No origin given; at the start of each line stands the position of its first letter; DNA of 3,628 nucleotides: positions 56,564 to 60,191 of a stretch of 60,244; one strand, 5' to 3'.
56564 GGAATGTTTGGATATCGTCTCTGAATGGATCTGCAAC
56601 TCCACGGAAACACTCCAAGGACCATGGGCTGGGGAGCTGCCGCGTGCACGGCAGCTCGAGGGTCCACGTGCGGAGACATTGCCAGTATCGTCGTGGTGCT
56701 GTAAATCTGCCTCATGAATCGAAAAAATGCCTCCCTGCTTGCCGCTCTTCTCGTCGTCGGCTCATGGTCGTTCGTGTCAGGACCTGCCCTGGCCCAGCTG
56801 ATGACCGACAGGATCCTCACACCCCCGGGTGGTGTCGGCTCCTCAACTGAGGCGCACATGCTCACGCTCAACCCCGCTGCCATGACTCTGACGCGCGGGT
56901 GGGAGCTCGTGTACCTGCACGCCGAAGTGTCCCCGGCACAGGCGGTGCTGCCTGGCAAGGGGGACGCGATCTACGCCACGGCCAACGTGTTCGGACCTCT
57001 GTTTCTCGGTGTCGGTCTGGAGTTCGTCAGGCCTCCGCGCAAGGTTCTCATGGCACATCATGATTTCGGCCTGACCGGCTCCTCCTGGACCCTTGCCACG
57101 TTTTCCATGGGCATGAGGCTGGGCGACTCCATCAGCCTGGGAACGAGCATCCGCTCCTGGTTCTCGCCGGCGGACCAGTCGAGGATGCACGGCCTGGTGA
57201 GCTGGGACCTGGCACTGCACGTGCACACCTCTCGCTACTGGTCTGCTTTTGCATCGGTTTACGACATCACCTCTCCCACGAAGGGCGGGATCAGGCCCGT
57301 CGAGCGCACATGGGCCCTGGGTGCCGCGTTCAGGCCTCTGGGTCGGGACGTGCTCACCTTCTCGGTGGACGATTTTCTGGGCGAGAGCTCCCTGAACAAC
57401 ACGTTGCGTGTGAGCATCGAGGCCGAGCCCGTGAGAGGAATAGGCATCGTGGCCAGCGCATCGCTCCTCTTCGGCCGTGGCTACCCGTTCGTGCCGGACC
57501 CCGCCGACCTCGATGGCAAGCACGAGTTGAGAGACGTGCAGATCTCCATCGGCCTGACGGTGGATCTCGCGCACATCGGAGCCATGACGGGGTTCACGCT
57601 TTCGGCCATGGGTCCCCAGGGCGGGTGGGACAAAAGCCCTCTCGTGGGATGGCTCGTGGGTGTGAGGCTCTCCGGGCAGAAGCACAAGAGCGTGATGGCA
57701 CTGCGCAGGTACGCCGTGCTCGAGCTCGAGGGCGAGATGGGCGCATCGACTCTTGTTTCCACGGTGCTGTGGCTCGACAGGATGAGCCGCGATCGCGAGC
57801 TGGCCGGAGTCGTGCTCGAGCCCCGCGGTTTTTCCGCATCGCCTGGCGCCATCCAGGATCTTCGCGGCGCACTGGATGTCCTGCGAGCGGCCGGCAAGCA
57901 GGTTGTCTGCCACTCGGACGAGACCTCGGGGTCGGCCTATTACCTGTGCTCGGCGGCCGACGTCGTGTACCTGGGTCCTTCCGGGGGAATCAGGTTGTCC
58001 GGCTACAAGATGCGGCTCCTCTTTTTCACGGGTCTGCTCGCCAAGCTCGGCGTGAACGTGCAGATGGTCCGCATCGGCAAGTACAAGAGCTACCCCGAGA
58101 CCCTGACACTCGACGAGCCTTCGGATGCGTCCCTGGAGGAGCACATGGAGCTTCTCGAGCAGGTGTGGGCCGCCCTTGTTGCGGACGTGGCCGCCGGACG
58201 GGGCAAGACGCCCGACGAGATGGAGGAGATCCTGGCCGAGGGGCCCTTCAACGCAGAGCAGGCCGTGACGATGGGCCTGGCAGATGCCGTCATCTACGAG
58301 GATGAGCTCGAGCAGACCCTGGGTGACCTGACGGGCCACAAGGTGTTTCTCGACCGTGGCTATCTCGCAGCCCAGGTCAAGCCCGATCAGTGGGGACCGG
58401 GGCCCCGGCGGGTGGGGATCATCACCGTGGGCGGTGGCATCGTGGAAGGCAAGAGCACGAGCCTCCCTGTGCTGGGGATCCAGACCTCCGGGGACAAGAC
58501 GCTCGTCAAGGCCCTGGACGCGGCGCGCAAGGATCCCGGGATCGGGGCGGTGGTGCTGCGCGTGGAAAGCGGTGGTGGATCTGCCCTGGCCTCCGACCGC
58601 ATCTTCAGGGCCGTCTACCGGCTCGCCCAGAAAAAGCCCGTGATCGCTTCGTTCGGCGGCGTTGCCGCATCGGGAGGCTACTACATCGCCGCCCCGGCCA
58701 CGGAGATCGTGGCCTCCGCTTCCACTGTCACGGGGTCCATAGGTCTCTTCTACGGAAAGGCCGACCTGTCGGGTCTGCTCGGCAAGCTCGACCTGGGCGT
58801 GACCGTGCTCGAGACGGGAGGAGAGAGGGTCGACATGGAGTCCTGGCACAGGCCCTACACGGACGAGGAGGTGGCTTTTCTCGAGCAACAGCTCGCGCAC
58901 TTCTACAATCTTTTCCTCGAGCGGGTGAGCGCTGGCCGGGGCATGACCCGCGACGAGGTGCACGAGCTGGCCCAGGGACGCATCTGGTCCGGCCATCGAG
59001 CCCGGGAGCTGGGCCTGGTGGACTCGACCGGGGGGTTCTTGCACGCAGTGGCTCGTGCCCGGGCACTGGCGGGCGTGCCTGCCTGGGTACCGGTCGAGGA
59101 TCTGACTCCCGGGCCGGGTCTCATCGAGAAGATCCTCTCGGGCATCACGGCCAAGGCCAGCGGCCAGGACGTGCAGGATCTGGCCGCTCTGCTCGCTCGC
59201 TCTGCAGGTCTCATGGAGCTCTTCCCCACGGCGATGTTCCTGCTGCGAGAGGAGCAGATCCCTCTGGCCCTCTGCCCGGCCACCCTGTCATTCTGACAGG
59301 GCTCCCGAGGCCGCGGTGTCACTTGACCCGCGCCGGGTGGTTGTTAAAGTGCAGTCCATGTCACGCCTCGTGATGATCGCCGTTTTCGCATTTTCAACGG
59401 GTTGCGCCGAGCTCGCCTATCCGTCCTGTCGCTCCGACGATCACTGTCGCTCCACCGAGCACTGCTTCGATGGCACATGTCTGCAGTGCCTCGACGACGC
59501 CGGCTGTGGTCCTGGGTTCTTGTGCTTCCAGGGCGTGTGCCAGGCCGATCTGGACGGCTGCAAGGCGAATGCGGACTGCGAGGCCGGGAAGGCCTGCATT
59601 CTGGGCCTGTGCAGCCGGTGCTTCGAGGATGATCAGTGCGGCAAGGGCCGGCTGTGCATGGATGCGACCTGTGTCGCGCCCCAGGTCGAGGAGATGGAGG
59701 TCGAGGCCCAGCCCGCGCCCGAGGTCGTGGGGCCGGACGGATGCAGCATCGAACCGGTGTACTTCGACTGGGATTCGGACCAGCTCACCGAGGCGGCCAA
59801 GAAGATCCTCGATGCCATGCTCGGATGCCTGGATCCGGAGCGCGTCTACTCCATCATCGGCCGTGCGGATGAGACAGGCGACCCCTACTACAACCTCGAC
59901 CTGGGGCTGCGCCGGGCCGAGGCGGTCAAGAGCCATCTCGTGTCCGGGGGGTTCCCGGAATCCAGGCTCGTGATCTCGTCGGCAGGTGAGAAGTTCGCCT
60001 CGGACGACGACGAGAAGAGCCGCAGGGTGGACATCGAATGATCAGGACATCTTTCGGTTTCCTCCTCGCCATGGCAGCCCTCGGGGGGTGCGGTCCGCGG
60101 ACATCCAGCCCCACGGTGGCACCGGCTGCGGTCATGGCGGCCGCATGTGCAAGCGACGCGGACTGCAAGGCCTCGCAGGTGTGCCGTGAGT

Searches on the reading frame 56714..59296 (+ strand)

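Call 18: search_protein_families(library=pfam, proteins=[window:56714-59296:+], max_evalue=0.0001)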
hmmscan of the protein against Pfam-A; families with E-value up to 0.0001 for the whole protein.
window:56714-59296:+ (860 aa): 1 family
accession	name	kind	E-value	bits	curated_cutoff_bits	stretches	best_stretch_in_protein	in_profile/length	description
PF01343.23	Peptidase_S49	-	7.5e-63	211.5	24.9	2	637-788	3-153/154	Peptidase family S49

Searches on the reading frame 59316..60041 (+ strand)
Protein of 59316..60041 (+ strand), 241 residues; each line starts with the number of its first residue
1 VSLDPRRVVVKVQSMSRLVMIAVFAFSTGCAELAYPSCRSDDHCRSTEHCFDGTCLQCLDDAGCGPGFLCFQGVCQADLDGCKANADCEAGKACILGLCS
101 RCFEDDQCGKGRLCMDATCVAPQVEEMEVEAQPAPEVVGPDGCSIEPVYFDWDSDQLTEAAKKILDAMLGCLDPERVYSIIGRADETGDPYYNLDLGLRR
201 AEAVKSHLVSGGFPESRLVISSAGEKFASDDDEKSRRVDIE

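Call 18: search_protein_families(library=pfam, proteins=[window:59316-60041:+], max_evalue=0.0001)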
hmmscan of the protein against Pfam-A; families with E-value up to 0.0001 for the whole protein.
window:59316-60041:+ (241 aa): 2 families
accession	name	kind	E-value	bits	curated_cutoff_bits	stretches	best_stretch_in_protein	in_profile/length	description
PF00691.25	OmpA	-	9.8e-14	51.9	27.2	1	149-234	1-91/98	OmpA family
PF23416.1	DUF7107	-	1.5e-06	28.9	24.6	0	57-99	1-46/48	Domain of unknown function (DUF7107)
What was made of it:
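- On Tol-Pal system: The sole OmpA-family gene is at 59316-60041 (call 18).
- The only OmpA-family gene lies 35 kb away at 59316-60041 (call 18).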
